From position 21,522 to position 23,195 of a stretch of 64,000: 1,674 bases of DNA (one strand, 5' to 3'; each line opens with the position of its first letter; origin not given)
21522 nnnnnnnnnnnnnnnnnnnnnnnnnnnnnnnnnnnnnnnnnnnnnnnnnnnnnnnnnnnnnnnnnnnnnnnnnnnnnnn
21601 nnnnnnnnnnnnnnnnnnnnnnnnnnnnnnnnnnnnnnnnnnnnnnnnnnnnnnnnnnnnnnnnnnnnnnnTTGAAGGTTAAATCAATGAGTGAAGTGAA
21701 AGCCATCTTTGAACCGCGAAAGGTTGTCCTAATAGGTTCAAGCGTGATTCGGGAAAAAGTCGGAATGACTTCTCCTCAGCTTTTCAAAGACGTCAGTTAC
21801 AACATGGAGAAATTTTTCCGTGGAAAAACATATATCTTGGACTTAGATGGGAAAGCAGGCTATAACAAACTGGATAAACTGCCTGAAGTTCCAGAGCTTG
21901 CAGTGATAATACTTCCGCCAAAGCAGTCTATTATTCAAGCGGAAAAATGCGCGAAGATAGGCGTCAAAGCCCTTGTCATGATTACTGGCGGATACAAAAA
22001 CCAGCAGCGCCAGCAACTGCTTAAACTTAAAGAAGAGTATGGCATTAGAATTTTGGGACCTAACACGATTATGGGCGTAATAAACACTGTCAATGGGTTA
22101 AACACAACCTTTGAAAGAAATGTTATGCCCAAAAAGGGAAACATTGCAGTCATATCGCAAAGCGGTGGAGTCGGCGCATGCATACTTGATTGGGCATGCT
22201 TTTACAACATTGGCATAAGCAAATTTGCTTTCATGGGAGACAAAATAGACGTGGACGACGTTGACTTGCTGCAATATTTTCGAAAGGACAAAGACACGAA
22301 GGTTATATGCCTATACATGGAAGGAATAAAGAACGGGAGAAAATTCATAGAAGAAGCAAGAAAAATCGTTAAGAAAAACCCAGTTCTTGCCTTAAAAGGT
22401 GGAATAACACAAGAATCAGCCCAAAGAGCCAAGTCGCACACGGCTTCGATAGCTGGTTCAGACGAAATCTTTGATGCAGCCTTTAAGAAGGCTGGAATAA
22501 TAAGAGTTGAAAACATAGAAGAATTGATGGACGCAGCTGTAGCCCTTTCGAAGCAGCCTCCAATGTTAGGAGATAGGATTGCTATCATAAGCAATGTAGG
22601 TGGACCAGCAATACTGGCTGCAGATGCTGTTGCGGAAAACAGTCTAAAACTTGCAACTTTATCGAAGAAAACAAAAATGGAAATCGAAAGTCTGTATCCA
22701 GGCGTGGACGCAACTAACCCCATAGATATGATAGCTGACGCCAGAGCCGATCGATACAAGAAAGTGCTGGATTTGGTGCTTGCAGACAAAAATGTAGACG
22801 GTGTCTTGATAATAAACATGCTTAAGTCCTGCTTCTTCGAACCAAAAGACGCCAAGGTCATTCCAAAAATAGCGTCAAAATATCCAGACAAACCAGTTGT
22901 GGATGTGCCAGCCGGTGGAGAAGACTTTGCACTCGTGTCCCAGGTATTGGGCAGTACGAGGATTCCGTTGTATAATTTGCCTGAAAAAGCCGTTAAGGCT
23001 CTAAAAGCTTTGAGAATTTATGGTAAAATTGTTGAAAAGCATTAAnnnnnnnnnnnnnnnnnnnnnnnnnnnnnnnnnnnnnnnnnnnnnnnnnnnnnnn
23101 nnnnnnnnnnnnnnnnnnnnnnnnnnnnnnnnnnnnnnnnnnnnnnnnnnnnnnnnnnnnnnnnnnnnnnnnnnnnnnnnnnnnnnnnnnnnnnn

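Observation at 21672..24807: Candidate uncharacterised system: stand-alone ACD alpha-like CoA-binding protein coupled to a nucleotidyltransferase/atypical-kinase fusion and an ABC-2 exporter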

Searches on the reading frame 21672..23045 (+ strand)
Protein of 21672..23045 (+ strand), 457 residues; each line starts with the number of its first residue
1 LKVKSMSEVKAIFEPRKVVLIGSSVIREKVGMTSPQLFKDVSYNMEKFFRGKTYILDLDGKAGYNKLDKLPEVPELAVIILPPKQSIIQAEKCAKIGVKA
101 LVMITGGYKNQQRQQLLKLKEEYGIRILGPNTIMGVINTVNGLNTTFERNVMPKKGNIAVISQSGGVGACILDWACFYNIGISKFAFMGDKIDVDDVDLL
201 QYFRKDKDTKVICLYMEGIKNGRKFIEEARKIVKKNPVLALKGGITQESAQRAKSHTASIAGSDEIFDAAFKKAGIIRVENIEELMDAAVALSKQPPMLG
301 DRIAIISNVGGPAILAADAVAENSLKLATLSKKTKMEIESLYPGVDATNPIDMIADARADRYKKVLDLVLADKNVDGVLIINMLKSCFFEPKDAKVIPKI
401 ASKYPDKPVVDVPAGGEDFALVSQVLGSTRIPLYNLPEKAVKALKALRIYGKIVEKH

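Call 3: search_protein_families(library=pfam, proteins=[window:21672-23045:+], max_evalue=0.01)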
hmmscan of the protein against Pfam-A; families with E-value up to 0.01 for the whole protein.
window:21672-23045:+ (457 aa): 3 families
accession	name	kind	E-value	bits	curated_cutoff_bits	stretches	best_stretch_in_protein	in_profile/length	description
PF13607.11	Succ_CoA_lig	-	2.8e-51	173.3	27.4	1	155-292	1-138/138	Succinyl-CoA ligase like flavodoxin domain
PF13380.12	CoA_binding_2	-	5.8e-08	33.6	22.8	1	57-134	39-112/116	CoA binding domain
PF19045.5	Ligase_CoA_2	-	3.3e-06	27.6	23.7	1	304-442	2-146/162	Ligase-CoA domain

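Call 8: search_protein_families(library=ncbifam, proteins=[window:21672-23045:+], max_evalue=0.01)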
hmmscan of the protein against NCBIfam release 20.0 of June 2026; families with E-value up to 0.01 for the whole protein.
window:21672-23045:+ (457 aa): 6 families
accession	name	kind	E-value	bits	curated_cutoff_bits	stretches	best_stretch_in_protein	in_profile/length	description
TIGR02717.1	AcCoA-syn-alpha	equivalog_domain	3.1e-119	398.6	567.15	1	10-448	2-444/447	acetate--CoA ligase alpha subunit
NF045494.1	AcCoALig_Archglob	equivalog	2.8e-91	306.9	1200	1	6-450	215-662/665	acetate--CoA ligase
NF045493.1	HydDutCoALig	equivalog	2e-83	281.2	1300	1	11-454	5-453/698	4-hydroxybutyrate--CoA ligase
NF045492.1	HydPropCoALig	equivalog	5.5e-74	249.8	1300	1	6-453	245-699/700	3-hydroxypropionate--CoA ligase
NF004230.0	PRK05678.1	equivalog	2e-12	46.9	336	1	76-287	68-282/291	succinate--CoA ligase subunit alpha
TIGR01019.1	sucCoAalpha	subfamily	5.2e-12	45.7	353.2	1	78-288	68-281/286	succinate--CoA ligase subunit alpha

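Call 10: search_solved_structures(query=window:21672-23045:+, max_evalue=0.001, show_alignments=2)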
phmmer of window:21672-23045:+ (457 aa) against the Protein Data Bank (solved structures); distinct sequences matched with E-value up to 0.001: 23.
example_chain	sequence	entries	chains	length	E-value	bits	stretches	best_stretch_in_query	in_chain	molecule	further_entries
2csu_A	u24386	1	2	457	6e-78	265.9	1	12-447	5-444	457aa long hypothetical protein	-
4xyl_A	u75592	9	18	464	1.7e-67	231.4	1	6-452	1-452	alpha subunit of Acyl-CoA synthetase (NDP forming) | Acyl-CoA synthetase (NDP forming) | alpha subunit of acetyl-CoA synthetase (NDP forming)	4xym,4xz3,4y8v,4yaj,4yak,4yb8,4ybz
8wzu_A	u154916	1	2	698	9.1e-66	225.8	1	12-448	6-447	4-hydroxybutyrate--CoA ligase [ADP-forming]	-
9it0_A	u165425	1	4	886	3.8e-57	197.4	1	9-445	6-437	Protein acetyltransferase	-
9y43_A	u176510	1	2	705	6.1e-57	196.7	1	5-455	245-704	3-hydroxypropionate--CoA ligase [ADP-forming]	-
9isq_A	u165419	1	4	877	1.1e-56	195.9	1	13-445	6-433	Protein acetyltransferase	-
7cm9_A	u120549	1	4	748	9.6e-30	107.1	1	57-371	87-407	DMSP lyase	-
2nu8_A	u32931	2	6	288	9.3e-11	44.6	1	84-291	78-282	Succinyl-CoA ligase [ADP-forming] subunit alpha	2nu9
2nua_A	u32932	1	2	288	2e-10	43.5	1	84-291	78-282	Succinyl-CoA ligase [ADP-forming] subunit alpha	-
2nu7_A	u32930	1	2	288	3e-10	42.9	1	84-291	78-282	Succinyl-CoA ligase [ADP-forming] subunit alpha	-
2nu6_A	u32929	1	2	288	3.5e-10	42.7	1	84-291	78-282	Succinyl-CoA ligase [ADP-forming] subunit alpha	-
1jkj_A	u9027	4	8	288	4.2e-10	42.4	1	84-291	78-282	succinyl-CoA synthetase alpha subunit | SUCCINYL-COA SYNTHETASE, ALPHA SUBUNIT | PROTEIN (SUCCINYL-COA LIGASE)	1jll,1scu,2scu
1cqi_A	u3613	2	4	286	4.6e-10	42.3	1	84-291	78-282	PROTEIN (SUCCINYL-COA SYNTHETASE ALPHA CHAIN) | SUCCINYL-COA SYNTHETASE ALPHA CHAIN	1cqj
6mel_A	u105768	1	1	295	2.7e-07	33.2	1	87-274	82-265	Succinate--CoA ligase subunit alpha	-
2yv1_A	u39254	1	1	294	1.3e-06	30.9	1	89-285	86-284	Succinyl-CoA ligase [ADP-forming] subunit alpha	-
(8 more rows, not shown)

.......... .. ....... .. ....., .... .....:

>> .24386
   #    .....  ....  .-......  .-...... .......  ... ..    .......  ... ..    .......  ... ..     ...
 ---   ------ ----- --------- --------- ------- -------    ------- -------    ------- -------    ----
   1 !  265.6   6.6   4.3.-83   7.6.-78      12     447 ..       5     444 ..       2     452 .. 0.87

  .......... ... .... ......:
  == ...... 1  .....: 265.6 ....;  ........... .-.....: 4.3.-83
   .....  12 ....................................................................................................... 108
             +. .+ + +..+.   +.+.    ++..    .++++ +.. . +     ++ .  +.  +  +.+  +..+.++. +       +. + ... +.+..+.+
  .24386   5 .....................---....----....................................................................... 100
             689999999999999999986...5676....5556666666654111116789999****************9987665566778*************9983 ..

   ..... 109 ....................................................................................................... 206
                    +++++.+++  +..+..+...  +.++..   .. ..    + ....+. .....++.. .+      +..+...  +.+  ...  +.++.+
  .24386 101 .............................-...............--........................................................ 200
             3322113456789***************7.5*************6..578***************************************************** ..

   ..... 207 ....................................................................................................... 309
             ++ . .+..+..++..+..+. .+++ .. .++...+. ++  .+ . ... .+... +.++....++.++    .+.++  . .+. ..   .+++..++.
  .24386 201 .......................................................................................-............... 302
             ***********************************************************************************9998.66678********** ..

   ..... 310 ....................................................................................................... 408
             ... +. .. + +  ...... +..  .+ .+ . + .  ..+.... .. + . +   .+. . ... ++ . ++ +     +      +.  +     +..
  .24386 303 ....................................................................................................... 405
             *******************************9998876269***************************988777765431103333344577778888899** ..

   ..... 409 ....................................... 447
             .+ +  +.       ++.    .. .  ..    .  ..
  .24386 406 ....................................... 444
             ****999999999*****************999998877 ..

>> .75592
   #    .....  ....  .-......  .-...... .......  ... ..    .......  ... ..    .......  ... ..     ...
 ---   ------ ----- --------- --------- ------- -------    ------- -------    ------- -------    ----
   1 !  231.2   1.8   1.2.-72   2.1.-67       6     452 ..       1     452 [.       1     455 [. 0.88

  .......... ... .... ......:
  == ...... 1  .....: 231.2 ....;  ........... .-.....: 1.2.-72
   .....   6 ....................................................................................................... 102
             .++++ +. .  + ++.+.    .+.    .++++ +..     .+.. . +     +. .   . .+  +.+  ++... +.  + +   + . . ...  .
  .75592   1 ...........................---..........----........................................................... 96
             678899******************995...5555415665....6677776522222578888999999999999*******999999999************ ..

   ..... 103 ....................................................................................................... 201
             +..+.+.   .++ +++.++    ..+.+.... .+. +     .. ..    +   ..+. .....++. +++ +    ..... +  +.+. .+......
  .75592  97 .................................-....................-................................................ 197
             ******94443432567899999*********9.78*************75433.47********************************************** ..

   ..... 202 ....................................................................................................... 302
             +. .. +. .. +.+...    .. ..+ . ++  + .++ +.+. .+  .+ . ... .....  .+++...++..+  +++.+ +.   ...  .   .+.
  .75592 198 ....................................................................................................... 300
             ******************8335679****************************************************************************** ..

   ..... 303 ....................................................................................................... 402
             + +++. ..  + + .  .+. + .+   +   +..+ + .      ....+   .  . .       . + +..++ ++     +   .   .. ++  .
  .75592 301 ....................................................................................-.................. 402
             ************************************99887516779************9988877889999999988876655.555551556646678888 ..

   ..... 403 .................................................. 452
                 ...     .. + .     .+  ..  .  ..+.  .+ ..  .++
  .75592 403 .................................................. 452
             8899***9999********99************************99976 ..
